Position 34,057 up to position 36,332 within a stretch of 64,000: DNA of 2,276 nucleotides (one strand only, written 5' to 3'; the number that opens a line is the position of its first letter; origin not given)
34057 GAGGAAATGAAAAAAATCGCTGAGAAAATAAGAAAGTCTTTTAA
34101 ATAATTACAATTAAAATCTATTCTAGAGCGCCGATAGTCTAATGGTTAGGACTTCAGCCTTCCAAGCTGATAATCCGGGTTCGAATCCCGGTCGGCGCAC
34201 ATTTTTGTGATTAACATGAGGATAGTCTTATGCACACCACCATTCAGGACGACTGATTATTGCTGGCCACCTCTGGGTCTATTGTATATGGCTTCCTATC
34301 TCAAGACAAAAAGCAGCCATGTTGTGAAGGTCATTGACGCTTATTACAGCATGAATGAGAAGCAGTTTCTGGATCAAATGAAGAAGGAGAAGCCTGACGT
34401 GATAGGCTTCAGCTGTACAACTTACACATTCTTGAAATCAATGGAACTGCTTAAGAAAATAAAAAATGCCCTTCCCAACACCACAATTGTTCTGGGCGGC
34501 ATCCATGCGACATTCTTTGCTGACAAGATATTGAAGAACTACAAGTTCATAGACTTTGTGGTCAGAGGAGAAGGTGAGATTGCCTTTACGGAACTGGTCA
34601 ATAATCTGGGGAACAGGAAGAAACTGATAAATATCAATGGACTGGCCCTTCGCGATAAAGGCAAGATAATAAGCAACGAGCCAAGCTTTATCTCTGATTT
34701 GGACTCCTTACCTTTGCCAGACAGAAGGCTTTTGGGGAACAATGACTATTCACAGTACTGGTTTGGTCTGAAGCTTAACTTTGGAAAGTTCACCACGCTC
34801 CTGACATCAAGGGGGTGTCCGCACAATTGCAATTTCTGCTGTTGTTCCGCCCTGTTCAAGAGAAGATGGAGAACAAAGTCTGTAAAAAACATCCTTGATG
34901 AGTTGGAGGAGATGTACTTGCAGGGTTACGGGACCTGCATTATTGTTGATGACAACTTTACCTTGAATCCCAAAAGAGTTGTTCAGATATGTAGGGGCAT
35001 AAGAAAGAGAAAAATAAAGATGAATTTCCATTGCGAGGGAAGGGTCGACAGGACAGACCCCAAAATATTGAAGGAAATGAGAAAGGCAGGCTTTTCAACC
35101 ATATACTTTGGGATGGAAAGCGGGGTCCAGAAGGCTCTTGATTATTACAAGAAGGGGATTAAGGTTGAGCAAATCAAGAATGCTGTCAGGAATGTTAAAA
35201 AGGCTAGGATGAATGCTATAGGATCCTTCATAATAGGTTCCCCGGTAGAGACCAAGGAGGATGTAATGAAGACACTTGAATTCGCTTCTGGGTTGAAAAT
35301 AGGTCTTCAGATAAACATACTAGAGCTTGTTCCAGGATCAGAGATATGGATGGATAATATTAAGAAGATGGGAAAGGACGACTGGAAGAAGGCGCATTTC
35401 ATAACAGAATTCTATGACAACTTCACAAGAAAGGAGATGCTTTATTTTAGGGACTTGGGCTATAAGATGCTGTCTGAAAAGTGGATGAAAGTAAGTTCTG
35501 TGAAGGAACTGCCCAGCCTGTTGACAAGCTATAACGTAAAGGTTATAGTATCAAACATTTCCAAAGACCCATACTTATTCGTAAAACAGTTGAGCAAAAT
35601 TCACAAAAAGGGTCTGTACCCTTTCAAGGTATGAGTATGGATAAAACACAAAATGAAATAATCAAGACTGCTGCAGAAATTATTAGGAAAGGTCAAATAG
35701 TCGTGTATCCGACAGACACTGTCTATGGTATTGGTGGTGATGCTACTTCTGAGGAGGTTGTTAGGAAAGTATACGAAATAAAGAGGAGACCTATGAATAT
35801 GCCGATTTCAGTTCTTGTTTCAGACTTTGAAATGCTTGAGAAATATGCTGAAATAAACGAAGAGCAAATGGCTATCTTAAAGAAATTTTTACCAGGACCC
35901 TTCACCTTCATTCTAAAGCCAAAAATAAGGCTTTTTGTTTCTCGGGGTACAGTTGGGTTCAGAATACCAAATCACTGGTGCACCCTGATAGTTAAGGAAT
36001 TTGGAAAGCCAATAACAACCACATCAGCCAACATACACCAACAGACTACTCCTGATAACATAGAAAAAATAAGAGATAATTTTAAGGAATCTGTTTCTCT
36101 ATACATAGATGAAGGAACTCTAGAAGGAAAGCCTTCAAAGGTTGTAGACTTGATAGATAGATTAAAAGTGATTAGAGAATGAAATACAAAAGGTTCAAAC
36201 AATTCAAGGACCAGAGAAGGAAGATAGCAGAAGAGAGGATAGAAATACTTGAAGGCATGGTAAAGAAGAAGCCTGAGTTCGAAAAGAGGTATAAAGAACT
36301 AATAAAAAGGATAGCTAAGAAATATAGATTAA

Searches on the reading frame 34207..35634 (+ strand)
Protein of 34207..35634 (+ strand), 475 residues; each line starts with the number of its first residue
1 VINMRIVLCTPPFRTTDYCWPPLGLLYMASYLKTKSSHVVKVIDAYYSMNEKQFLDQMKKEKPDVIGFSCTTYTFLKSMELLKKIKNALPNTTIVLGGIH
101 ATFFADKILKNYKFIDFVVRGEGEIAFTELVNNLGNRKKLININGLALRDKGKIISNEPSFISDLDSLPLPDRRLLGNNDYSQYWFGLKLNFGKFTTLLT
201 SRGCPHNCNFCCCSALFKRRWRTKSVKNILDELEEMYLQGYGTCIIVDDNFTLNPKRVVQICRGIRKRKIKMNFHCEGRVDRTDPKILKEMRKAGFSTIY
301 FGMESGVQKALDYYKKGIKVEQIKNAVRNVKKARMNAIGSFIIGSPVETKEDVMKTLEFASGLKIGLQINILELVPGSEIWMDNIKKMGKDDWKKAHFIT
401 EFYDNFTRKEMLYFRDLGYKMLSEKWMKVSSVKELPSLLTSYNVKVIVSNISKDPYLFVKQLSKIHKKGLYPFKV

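Call 38: search_protein_families(library=ncbifam, proteins=[window:34207-35634:+], max_evalue=0.00001)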
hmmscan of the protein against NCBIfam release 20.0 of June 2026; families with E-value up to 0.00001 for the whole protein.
window:34207-35634:+ (475 aa): 26 families (the best 25 are shown)
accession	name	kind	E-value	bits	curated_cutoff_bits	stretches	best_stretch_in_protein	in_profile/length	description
TIGR02026.1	BchE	equivalog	3e-62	211.1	481.35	1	5-360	1-362/497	magnesium-protoporphyrin IX monomethyl ester anaerobic oxidative cyclase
NF050148.1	rSAM_ApyD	equivalog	3.9e-50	170.9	750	1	21-393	24-402/645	RiPP biosynthesis radical SAM protein ApyD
TIGR03471.1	HpnJ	equivalog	5.6e-50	170.6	577.6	1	20-385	32-388/472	hopanoid biosynthesis associated radical SAM protein HpnJ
NF038361.1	rSAM_Sden_1168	equivalog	1.1e-42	146.4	575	1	48-386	126-475/560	Sden_1168 family B12-binding radical SAM P-methyltransferase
TIGR04367.1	HpnR_B12_rSAM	equivalog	2.1e-41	142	650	1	22-394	22-383/490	hopanoid C-3 methylase HpnR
TIGR04014.1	B12_SAM_MJ_0865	equivalog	5.3e-37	127.6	360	1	57-392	33-365/434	methyl-coenzyme M reductase glutamine C-methyltransferase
TIGR03975.1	rSAM_ocin_1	subfamily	1.1e-34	119.9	281.85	1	53-357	119-424/606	RiPP maturation radical SAM C-methyltransferase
TIGR04479.1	bcpD_PhpK_rSAM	subfamily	1.5e-34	119.3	600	1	23-360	73-406/504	PhpK family radical SAM P-methyltransferase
TIGR04013.1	B12_SAM_MJ_1487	hypoth_equivalog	1.3e-31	109.8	251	1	41-369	18-340/382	TIGR04013 family B12-binding domain/radical SAM domain-containing protein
TIGR04190.1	B12_SAM_Ta0216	equivalog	2.4e-31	109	500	1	22-363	37-394/554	TIGR04190 family B12-binding domain/radical SAM domain protein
NF040542.1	rSAM_RCCLKC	equivalog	5.4e-30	104.9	450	1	22-361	13-348/423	arsinothricin biosynthesis radical SAM protein ArsL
NF033712.0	B12_rSAM_KedN5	subfamily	5.9e-30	104.1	700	1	57-355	57-362/624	KedN5 family methylcobalamin-dependent radical SAM C-methyltransferase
TIGR04072.2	rSAM_ladder_B12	equivalog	5.4e-29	101.1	360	1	13-363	9-349/443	lipid biosynthesis B12-binding/radical SAM protein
TIGR04385.1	B12_rSAM_cofa1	equivalog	2e-27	96.5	450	1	22-359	20-360/438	B12 lower ligand biosynthesis radical SAM protein BzaD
NF033070.1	rSAM_AprD4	equivalog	3.3e-26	92.2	500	1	158-371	163-377/456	AprD4 family radical SAM diol-dehydratase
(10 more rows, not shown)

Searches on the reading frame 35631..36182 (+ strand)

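Call 62: search_protein_families(library=pfam, proteins=[window:35631-36182:+], max_evalue=0.01)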
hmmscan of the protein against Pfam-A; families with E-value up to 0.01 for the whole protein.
window:35631-36182:+ (183 aa): 2 families
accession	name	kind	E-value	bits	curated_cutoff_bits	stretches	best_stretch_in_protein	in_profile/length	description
PF01300.24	Sua5_yciO_yrdC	-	1.4e-49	168.5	25.1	1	16-183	1-177/178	Telomere recombination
PF21717.2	DTX3L_a-b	-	0.0061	16.9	27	0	117-153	7-43/62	DTX3L, alpha/beta domain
